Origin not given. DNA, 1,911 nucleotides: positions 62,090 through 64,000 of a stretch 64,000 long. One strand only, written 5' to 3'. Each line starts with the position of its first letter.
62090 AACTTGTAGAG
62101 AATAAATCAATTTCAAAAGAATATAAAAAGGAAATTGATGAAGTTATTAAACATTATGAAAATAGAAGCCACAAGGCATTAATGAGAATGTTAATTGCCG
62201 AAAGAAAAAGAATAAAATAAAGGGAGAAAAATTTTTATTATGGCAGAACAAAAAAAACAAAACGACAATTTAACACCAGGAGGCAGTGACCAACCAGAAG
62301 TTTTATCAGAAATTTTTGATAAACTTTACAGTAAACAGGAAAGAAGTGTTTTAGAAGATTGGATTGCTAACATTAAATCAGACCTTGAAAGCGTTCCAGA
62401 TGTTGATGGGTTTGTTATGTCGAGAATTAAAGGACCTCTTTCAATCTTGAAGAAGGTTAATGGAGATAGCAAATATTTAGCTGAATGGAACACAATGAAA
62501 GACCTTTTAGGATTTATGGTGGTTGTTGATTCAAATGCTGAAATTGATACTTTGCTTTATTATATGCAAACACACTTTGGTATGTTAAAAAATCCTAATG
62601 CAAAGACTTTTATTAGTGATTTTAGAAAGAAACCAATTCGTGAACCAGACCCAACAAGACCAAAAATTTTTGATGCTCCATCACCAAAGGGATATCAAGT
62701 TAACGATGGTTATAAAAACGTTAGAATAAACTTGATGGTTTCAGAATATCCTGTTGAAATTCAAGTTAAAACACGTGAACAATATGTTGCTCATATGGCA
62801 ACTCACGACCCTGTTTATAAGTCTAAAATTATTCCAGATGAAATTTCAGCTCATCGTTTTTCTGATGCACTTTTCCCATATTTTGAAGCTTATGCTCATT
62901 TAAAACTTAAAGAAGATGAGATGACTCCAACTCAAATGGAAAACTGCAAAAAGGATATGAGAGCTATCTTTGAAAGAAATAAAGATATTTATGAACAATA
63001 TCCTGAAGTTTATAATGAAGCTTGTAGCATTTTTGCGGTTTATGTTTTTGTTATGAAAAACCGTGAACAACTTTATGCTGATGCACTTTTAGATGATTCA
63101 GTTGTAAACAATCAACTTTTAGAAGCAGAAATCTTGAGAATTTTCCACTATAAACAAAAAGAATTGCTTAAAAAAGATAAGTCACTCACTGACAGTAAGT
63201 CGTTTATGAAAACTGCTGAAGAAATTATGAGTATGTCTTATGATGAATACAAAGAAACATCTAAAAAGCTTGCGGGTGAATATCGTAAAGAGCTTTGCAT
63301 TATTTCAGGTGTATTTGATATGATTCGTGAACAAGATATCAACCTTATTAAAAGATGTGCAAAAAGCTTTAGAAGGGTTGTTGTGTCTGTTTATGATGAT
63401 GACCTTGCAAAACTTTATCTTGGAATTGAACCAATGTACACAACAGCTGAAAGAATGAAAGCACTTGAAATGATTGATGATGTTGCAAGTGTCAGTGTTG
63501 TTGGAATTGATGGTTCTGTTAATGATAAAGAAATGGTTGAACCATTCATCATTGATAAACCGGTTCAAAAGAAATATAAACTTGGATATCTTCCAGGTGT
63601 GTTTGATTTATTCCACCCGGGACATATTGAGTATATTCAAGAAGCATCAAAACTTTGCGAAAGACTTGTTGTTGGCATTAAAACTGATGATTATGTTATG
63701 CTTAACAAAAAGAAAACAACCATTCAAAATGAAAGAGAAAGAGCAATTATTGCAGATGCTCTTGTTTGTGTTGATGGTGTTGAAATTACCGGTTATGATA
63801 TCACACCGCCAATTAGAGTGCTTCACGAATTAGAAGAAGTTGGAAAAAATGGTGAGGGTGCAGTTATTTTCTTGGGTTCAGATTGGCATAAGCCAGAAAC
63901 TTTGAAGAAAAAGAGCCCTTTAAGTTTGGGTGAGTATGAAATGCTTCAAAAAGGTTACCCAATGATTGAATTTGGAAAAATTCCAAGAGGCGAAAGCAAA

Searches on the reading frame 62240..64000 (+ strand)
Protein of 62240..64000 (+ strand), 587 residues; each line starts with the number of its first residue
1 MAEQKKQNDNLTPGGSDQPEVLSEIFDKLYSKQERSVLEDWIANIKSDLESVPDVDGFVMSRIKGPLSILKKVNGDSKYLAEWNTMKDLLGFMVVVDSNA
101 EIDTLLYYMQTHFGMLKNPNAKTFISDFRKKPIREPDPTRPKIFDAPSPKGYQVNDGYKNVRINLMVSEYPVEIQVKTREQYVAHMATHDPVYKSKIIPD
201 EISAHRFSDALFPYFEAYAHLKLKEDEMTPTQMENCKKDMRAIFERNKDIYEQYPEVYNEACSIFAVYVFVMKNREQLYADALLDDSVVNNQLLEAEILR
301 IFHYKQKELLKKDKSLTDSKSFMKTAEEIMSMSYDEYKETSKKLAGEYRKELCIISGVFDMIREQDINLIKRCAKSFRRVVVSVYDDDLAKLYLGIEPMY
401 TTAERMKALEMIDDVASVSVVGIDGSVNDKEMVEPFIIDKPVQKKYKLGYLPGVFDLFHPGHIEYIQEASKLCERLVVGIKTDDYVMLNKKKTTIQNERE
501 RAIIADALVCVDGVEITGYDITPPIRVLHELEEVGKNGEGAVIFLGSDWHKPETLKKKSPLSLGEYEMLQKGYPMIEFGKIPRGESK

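Call 3: search_protein_families(library=pfam, proteins=[window:62240-64000:+], max_evalue=0.01)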
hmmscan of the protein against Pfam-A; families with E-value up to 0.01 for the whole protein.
window:62240-64000:+ (587 aa): 2 families
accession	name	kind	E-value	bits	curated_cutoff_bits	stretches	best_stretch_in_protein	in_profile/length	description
PF01467.32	CTP_transf_like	-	9.7e-17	61.9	21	2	451-551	2-92/133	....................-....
PF04607.23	RelA_SpoT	-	8e-08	33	27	1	61-195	1-110/113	Region found in RelA / SpoT proteins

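Call 4: search_protein_families(library=ncbifam, proteins=[window:62240-64000:+], max_evalue=0.01)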
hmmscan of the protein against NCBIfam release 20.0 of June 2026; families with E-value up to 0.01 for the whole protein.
window:62240-64000:+ (587 aa): 9 families
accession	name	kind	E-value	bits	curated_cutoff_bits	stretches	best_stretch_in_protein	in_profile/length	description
TIGR02199.1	rfaE_dom_II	equivalog_domain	4.8e-21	75.1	181.5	2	441-517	6-83/144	D-glycero-beta-D-manno-heptose 1-phosphate adenylyltransferase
TIGR00125.1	cyt_tran_rel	domain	3.5e-17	62.3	27.7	1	449-511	2-62/65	adenylyltransferase/cytidyltransferase family protein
NF008454.0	PRK11316.1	equivalog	1.7e-15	56.6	521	1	443-515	337-410/475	bifunctional D-glycero-beta-D-manno-heptose-7-phosphate kinase/D-glycero-beta-D-manno-heptose 1-phosphate adenylyltransferase HldE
TIGR01518.1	g3p_cytidyltrns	equivalog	6e-12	45.8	165.4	1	453-514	5-65/125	glycerol-3-phosphate cytidylyltransferase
NF001985.0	PRK00777.1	subfamily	2.4e-09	37.4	104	1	449-502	7-59/157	pantetheine-phosphate adenylyltransferase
TIGR01510.1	coaD_prev_kdtB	equivalog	7.5e-09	35.8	103.3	1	451-516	4-64/155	pantetheine-phosphate adenylyltransferase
NF002250.0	PRK01170.1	subfamily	0.00019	21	489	1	452-502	6-56/322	bifunctional pantetheine-phosphate adenylyltransferase/NTP phosphatase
NF005518.0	PRK07143.1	equivalog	0.0042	16.6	232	0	442-501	11-72/281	hypothetical protein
NF045965.1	RibF_rel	equivalog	0.0094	15.4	200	0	450-509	16-82/279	FAD synthase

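Call 5: find_homologous_proteins(query=window:62240-64000:+)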
Query window:62240-64000:+ (587 aa): 61 proteins with E <= 0.001 among 8000 candidates.
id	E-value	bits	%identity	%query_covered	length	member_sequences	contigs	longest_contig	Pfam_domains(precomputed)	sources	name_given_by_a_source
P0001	0.0e+0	1174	89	100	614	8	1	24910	PF04607.24,PF01467.33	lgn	-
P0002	0.0e+0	1163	89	97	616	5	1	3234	PF04607.24,PF01467.33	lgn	-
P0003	0.0e+0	1150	87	100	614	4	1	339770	PF04607.24,PF01467.33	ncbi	-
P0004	0.0e+0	1030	78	99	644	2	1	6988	PF04607.24,PF01467.33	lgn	-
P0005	0.0e+0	1025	77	100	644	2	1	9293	PF04607.24,PF01467.33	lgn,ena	-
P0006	2.7e-298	1008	76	99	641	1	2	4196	PF04607.24,PF01467.33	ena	-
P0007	4.8e-260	882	69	97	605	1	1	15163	PF04607.24,PF01467.33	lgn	-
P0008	1.2e-259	881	69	97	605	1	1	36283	PF04607.24,PF01467.33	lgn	-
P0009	1.1e-257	874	69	97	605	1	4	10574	PF04607.24,PF01467.33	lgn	-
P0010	1.7e-257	874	69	97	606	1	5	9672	PF04607.24,PF01467.33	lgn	-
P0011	2.9e-246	837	65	97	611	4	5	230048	PF04607.24,PF01467.33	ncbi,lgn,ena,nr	ncbi:MAG: adenylyltransferase/cytidyltransferase family protein [Clostridia bacterium]|nr:adenylyltr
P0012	1.1e-244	831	64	97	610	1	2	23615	PF04607.24,PF01467.33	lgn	-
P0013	3.1e-244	830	64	97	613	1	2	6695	PF04607.24,PF01467.33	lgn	-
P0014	1.7e-243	827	64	97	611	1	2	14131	PF04607.24,PF01467.33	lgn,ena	-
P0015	6.3e-241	819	63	97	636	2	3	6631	PF04607.24,PF01467.33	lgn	-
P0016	1.9e-240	817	64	97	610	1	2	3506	PF04607.24,PF01467.33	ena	-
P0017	3.0e-235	800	63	97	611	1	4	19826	PF04607.24,PF01467.33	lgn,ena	-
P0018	1.5e-229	781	60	97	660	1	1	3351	PF04607.24,PF01467.33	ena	-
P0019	3.7e-228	777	60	97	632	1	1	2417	PF04607.24,PF01467.33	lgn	-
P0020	3.5e-215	734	58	97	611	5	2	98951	PF04607.24,PF01467.33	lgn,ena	-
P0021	1.3e-193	663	53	97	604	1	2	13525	PF04607.24,PF01467.33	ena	-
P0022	5.5e-169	582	49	93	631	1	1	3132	PF04607.24,PF01467.33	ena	-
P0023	5.8e-169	581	47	97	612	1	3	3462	PF04607.24,PF01467.33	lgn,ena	-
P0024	3.4e-158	546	42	97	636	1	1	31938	PF04607.24,PF01467.33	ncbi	-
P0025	3.2e-156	539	42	97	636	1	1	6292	PF04607.24,PF01467.33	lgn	-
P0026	7.8e-156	538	45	91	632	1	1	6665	PF04607.24,PF01467.33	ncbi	-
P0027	1.3e-155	537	42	97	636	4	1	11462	PF04607.24,PF01467.33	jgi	-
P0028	2.8e-152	526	42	97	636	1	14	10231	PF04607.24,PF01467.33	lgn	-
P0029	2.8e-152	526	45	91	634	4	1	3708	PF04607.24,PF01467.33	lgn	-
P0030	7.7e-150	518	41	97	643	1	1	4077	PF04607.24,PF01467.33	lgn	-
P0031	6.9e-149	515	44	90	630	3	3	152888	PF04607.24,PF01467.33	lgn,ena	-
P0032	3.8e-148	513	42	96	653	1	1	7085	PF04607.24,PF01467.33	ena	-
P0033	9.9e-147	508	42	97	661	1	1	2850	PF04607.24,PF01467.33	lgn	-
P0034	1.7e-145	504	35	98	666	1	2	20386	PF04607.24,PF01467.33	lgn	-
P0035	1.6e-143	497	40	97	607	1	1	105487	PF04607.24,PF01467.33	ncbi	-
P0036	3.6e-143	496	42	90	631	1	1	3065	PF04607.24,PF01467.33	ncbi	-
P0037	3.8e-140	486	40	97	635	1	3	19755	PF04607.24,PF01467.33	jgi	-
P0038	8.6e-140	485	43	92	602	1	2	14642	PF04607.24,PF01467.33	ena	-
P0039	4.3e-139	483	39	97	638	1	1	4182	PF04607.24,PF01467.33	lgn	-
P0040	1.4e-138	481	40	96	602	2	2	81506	PF04607.24,PF01467.33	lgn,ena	-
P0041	2.7e-136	474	41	93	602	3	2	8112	PF04607.24,PF01467.33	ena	-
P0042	3.4e-132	460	41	96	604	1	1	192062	PF04607.24,PF01467.33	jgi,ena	-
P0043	1.8e-131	458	38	97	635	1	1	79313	PF04607.24,PF01467.33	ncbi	-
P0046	5.3e-122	426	39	87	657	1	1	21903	PF04607.24,PF01467.33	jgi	-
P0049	8.7e-121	422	38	97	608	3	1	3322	PF04607.24,PF01467.33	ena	-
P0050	2.7e-120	421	38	97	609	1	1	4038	PF04607.24,PF01467.33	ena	-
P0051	3.7e-118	414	36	97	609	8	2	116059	PF04607.24,PF01467.33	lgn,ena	-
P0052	5.2e-112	393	38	95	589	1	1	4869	PF04607.24,PF01467.33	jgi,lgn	-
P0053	4.6e-111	390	35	97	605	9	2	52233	PF04607.24,PF01467.33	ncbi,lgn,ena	-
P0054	7.6e-107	376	34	92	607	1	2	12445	PF04607.24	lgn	-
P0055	1.5e-102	362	34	92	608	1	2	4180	PF04607.24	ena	-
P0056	1.2e-101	359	34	97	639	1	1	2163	PF04607.24,PF01467.33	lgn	-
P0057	8.6e-99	350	34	97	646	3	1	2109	PF04607.24,PF01467.33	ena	-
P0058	4.5e-96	341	32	94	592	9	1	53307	PF04607.24,PF01467.33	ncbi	-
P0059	7.9e-90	320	35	93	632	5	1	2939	PF04607.24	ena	-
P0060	1.5e-89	319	34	97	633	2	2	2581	PF04607.24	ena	-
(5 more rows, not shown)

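Call 7: search_solved_structures(query=window:62240-64000:+, max_evalue=1, show_alignments=3)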
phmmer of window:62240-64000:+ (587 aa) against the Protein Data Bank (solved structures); distinct sequences matched with E-value up to 1: 27.
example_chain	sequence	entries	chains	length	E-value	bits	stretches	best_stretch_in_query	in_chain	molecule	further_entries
3elb_A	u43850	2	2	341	6.2e-10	41.5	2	432-514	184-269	Ethanolamine-phosphate cytidylyltransferase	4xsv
5x9q_A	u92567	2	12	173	2.2e-07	33.1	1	450-529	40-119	Putative cytidylyltransferase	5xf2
1coz_A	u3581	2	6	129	1.1e-05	27.4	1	453-514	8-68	PROTEIN (GLYCEROL-3-PHOSPHATE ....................) | glycerol-3-phosphate cytidylyltransferase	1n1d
3glv_A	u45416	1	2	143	1.2e-05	27.4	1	452-514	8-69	Lipopolysaccharide core biosynthesis protein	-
3hl4_A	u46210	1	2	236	5e-05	25.3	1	449-534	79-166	Choline-phosphate cytidylyltransferase A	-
4mvc_A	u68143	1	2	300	7.8e-05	24.7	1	449-534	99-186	Choline-phosphate cytidylyltransferase A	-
4mvd_B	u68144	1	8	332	8e-05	24.6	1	449-534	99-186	Choline-phosphate cytidylyltransferase A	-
2b7l_A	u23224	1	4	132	0.00011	24.2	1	453-512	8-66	glycerol-3-phosphate cytidylyltransferase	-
9hsm_A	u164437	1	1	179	0.00078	21.4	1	446-512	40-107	choline-phosphate cytidylyltransferase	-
9hsg_A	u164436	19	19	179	0.00078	21.4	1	446-512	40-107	choline-phosphate cytidylyltransferase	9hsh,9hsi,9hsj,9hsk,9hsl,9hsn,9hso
4zcp_A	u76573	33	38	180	0.00079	21.4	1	446-512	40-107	Cholinephosphate cytidylyltransferase | Choline-phosphate cytidylyltransferase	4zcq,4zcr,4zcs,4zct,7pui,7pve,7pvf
3otw_A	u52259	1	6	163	0.037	15.8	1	446-481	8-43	Phosphopantetheine adenylyltransferase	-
8xrw_I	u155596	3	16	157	0.049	15.4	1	447-481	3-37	Phosphopantetheine adenylyltransferase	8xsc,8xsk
3nv7_A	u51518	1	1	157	0.061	15.1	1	447-481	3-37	Phosphopantetheine adenylyltransferase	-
9xwd_A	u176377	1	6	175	0.084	14.7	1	447-481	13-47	Phosphopantetheine adenylyltransferase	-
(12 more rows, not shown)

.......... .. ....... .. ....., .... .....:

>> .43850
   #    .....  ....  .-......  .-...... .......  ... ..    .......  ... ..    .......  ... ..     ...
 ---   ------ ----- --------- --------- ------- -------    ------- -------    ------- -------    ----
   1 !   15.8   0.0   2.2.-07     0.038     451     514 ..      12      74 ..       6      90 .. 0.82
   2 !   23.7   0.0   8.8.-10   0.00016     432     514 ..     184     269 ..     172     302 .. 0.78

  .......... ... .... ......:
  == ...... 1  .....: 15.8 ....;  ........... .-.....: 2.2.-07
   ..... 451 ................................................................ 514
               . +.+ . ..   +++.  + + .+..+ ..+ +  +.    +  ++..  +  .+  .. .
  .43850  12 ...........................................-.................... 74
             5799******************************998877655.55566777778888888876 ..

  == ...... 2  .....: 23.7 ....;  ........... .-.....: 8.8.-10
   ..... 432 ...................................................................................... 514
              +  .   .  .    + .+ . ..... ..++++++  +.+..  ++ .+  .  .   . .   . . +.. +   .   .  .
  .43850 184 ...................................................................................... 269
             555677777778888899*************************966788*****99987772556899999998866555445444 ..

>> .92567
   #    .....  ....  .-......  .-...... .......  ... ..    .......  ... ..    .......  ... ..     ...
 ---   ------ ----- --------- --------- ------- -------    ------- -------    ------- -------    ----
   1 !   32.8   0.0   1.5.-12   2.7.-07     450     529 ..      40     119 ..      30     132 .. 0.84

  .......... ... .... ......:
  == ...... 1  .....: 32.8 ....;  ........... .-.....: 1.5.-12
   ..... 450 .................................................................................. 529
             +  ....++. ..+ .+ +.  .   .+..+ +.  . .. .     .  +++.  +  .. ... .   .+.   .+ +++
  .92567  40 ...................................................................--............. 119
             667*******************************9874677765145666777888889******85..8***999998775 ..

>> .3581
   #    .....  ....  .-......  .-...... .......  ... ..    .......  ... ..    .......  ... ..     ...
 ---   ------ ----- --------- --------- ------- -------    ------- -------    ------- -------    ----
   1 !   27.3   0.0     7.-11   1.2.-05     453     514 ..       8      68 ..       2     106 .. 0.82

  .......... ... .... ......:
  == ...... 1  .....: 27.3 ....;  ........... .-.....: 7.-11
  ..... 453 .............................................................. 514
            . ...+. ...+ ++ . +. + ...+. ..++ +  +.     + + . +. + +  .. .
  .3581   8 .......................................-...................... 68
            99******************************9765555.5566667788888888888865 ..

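Call 9: find_encoding_contigs(protein=P0003, flank=8000, max_places=3)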
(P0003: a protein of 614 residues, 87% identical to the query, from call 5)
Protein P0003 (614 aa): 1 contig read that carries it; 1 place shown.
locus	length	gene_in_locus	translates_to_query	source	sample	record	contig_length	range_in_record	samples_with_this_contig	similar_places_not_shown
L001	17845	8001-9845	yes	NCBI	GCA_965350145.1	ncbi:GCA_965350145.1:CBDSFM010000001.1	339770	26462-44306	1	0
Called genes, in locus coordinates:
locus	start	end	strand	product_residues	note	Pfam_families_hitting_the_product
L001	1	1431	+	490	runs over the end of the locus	PF12673:SipL (weak)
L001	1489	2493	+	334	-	PF07498:Rho_N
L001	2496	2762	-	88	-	-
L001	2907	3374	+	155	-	PF03449:GreA_GreB_N, PF01272:GreA_GreB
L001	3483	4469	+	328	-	PF13177:DNA_pol3_delta2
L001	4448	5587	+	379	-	PF04468:PSP1, PF28472:PSP1_3rd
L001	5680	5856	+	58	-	PF13237:Fer4_10, PF00037:Fer4, PF14697:Fer4_21, PF12838:Fer4_7, PF13187:Fer4_9, PF12797:Fer4_2, PF00037:Fer4, PF12837:Fer4_6, +9 more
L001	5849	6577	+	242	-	PF05175:MTS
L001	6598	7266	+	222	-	-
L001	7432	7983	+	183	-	-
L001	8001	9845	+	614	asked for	PF04607:RelA_SpoT, PF01467:CTP_transf_like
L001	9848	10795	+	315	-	PF01368:DHH, PF02272:DHHA1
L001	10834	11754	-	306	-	PF01368:DHH (weak)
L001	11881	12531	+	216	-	PF08010:Phage_30_3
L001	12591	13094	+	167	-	PF03449:GreA_GreB_N, PF01272:GreA_GreB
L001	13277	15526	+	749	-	PF02901:PFL-like, PF01228:Gly_radical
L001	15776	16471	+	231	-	PF13353:Fer4_12, PF04055:Radical_SAM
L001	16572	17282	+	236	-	PF03575:Peptidase_S51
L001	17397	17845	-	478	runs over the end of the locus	PF08323:Glyco_transf_5, PF00534:Glycos_transf_1, PF13692:Glyco_trans_1_4 (weak)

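Call 11: find_related_loci(query=A1, collection=genome_contigs, flank=7000)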
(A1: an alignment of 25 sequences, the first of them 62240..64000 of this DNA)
Query A1 (587 aa) in genome_contigs; peptide patterns used: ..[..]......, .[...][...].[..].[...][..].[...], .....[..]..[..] (x = any residue, [..] = any of these).
89 stretches matched a pattern; 16 encode a relative of the query (tblastn E <= 1e-3); 16 distinct loci.
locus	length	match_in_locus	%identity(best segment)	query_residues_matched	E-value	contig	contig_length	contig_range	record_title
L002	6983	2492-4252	88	1-587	0e+0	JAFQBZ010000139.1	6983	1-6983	MAG: Clostridia bacterium isolate RGIG1681 Goat_Cecum-2__c569425, whole genome shotgun sequence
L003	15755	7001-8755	64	10-586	0e+0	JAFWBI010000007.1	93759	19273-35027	MAG: Clostridia bacterium isolate RGIG5584 Sheep_Colon.Co__c1584009, whole genome shotgun sequence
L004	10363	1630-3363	58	20-586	0e+0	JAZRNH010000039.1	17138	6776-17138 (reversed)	MAG: Clostridia bacterium isolate T1900045411_YK20190101.MAGScoT_cleanbin_000012 SGB_7011_k141_1790137, whole genome sho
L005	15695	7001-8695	40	20-583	2e-145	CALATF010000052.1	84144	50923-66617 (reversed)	MAG TPA_asm: uncultured Clostridia bacterium isolate SRR6425804_bin.130_CONCOCT_v1.1_MAG genome assembly, contig: ERZ176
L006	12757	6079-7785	38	21-587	7e-131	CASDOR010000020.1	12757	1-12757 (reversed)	uncultured Christensenella sp. isolate SI.A89.metabat-bins.32 genome assembly, contig: SI.A89.metabat-bins.32.fa_k141_35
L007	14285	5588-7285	37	20-583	2e-129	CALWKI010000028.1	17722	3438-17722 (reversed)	MAG: uncultured Clostridia bacterium isolate E27__bin405 genome assembly, contig: E27__k127_6761560, whole genome shotgu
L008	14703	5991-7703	36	20-587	7e-125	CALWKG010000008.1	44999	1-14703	MAG: uncultured Clostridia bacterium isolate BRZ_SF__bin77 genome assembly, contig: BRZ_SF__NODE_886_length_44999_cov_6.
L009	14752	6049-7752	36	20-587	1e-123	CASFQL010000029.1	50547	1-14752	uncultured Christensenella sp. isolate SI.O16.metabat-bins.132 genome assembly, contig: SI.O16.metabat-bins.132.fa_k141_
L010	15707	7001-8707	35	21-587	2e-118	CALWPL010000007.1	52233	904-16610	MAG: uncultured Clostridia bacterium isolate BRZ_E__bin128 genome assembly, contig: BRZ_E__NODE_1169_length_52233_cov_9.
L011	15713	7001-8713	40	16-583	5e-150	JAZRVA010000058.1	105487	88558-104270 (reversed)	MAG: Clostridia bacterium isolate T1900044954_TA20190008.MAGScoT_cleanbin_000059 SGB_3791_k141_2448309, whole genome sho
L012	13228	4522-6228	33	20-587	3e-106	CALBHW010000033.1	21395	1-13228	MAG TPA_asm: uncultured Clostridia bacterium isolate SRR1747054_bin.4_CONCOCT_v1.1_MAG genome assembly, contig: ERZ80828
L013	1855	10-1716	32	20-587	4e-112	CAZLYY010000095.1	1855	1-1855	MAG TPA_asm: uncultured Christensenella sp. isolate binchicken_co354_253 genome assembly, contig: NODE_72282_length_1855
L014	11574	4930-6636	33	20-587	1e-104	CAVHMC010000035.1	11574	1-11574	Oscillospiraceae bacterium isolate H07682-L1_cleanbin_000041 genome assembly, contig: Spades_H07682-L1_contig_4398, whol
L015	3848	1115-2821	33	20-587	1e-105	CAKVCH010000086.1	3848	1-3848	MAG: uncultured Clostridia bacterium isolate REFINED_METABAT215_TOP10_CONTIGS_1500_ASSEMBLY_K77_MERGED__Hadza_MoBio_hadz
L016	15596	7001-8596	32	37-585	1e-101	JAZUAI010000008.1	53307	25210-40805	MAG: Clostridia bacterium isolate T1900045320_YK20190009.MAGScoT_cleanbin_000022 SGB_6350_k141_585292, whole genome shot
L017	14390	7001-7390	23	88-228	2e-4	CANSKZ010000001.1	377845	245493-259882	MAG TPA_asm: uncultured Clostridium sp. isolate SRR15510221_bin.48_metawrap_v1.3_MAG genome assembly, contig: NODE.7_len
